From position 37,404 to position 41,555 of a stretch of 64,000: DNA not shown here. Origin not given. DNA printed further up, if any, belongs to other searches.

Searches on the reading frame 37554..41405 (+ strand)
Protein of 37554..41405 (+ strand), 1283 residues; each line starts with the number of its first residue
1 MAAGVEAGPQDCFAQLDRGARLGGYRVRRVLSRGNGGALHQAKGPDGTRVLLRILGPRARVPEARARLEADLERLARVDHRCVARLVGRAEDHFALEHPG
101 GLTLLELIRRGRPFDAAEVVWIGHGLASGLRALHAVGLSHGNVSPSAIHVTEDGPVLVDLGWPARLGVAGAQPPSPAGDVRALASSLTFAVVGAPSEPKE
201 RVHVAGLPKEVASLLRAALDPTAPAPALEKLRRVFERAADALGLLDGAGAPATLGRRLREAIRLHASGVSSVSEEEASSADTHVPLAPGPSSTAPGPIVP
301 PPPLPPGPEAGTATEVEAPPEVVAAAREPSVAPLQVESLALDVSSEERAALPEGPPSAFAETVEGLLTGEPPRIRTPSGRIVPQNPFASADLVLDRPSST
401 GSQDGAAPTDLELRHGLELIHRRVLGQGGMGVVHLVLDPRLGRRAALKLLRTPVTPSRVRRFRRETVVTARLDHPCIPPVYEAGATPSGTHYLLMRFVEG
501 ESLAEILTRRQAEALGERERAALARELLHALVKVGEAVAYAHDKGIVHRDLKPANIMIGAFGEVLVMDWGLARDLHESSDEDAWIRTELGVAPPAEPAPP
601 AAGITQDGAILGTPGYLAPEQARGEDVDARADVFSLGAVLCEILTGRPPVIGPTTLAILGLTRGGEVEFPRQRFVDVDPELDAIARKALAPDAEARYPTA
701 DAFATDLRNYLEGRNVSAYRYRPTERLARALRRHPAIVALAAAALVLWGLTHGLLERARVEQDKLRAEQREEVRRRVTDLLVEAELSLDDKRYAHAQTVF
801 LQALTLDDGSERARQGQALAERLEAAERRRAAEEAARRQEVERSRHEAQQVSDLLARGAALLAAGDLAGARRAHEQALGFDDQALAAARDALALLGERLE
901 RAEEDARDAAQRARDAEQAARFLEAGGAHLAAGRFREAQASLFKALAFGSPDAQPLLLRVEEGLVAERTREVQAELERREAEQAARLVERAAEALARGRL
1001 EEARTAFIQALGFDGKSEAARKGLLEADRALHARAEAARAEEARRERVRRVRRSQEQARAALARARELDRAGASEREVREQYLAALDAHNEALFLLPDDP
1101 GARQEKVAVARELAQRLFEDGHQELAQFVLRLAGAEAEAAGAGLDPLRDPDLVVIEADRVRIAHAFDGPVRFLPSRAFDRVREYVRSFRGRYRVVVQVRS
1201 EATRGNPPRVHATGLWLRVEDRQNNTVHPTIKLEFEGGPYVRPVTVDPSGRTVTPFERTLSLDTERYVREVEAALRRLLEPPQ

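Call 6: search_protein_families(library=pfam, proteins=[window:37554-41405:+], max_evalue=0.1)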
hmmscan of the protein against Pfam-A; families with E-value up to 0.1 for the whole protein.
window:37554-41405:+ (1283 aa): 6 families
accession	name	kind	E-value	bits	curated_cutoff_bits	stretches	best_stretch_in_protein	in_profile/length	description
PF00069.31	Pkinase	-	1.6e-38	133.1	31.7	1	423-700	5-255/263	Protein kinase domain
PF07714.23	PK_Tyr_Ser-Thr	-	1.5e-22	80.6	23.1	2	422-580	4-157/258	Protein tyrosine and serine/threonine kinase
PF03109.22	ABC1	-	0.00014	21.6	22.9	1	477-579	132-221/244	ABC1 atypical kinase-like domain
PF01636.29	APH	-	0.00021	21.5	23.2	2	511-573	139-198/239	Phosphotransferase enzyme family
PF01163.29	RIO1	-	0.002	18.2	22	1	490-574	80-153/187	RIO domain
PF14531.12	Kinase-like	-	0.028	14.1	25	0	502-569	127-189/289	Kinase-like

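Call 7: search_protein_families(library=ncbifam, proteins=[window:37554-41405:+], max_evalue=0.1)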
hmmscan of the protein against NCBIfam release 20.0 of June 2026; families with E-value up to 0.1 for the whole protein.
window:37554-41405:+ (1283 aa): 22 families
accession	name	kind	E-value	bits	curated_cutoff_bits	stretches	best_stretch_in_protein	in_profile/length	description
NF033483.0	PknB_PASTA_kin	equivalog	3.1e-69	234.5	450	3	424-579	14-161/563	Stk1 family PASTA domain-containing Ser/Thr kinase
NF009651.0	PRK13184.1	equivalog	6e-52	176.7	839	1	423-715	8-295/932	serine/threonine-protein kinase PknD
NF047741.1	antiphage_MADS6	equivalog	2.8e-43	148.3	460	4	534-721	308-471/612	methylation-associated defense system protein kinase MAD6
NF052427.1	StpK7MSMEG_1200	equivalog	9.4e-37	126.7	900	3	422-577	12-160/601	serine/threonine protein kinase StpK7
TIGR03903.1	TOMM_kin_cyc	equivalog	9.3e-34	116.5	705.75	1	442-709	3-246/1267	TOMM system kinase/cyclase fusion protein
NF033442.0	BREX_PglW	equivalog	3.5e-26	91.3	990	2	527-711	314-487/1391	BREX system serine/threonine kinase PglW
NF053615.1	SerThrKinAfsKStmc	equivalog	2.4e-16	59.6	1300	2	425-653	21-216/809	protein serine/threonine kinase AfsK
NF038151.1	lanthi_synth_III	equivalog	8.9e-14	50.8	575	1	459-580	267-391/833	class III lanthionine synthetase LanKC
NF038150.1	lanthi_synth_IV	equivalog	2.1e-12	46.2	650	1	461-877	238-585/851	class IV lanthionine synthetase LanL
TIGR03724.2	arch_bud32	equivalog_domain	8.3e-12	45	125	1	490-578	67-137/193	KEOPS complex kinase/ATPase Bud32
NF043056.1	T4SS_LegK1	equivalog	2.4e-10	39.6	550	1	478-573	142-240/516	Dot/Icm T4SS effector kinase LegK1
NF011463.0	PRK14879.1-4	equivalog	5.8e-10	39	188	1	490-580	92-167/237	Kae1-associated kinase Bud32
NF007174.0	PRK09605.1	equivalog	2.1e-07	29.8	447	1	490-578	410-479/535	bifunctional N(6)-L-threonylcarbamoyladenine synthase/serine/threonine protein kinase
NF011464.0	PRK14879.1-7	equivalog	2.4e-06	27.5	246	1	477-573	70-150/221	Kae1-associated kinase Bud32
NF011460.0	PRK14879.1-1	equivalog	0.00025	20.2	199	1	492-580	87-165/232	Kae1-associated kinase Bud32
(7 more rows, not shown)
